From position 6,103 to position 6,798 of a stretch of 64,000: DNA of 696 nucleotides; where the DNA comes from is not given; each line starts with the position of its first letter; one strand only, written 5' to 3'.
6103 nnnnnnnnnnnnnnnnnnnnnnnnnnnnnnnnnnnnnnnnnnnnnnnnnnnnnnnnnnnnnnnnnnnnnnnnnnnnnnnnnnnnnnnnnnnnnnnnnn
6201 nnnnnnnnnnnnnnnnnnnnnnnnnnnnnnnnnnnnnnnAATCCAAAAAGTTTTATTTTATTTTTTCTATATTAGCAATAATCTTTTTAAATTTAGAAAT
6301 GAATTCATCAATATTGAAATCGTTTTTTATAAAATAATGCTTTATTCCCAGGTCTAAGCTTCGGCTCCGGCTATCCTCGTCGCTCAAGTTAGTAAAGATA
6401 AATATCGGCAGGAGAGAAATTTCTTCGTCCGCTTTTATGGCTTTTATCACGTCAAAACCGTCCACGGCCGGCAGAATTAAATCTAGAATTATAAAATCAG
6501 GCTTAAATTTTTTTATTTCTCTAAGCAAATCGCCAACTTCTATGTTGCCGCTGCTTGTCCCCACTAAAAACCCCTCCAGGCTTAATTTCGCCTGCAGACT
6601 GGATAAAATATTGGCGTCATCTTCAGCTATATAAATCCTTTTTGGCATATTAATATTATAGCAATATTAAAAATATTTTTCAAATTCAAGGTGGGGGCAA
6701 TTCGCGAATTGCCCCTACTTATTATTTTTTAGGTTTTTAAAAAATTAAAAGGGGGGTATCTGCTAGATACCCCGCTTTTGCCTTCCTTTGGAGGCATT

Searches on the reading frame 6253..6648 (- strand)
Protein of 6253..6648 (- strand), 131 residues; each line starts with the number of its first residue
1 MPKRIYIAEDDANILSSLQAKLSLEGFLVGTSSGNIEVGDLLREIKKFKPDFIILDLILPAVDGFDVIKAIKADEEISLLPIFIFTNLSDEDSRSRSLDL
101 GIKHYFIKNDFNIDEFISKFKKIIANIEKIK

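Call 78: search_protein_families(library=pfam, proteins=[window:6253-6648:-], max_evalue=0.01)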
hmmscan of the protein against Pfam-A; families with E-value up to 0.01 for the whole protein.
window:6253-6648:- (131 aa): 1 family
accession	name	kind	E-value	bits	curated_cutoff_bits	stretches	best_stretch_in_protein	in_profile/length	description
PF00072.30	Response_reg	-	1.4e-14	54.7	30.2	1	5-117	1-107/111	Response regulator receiver domain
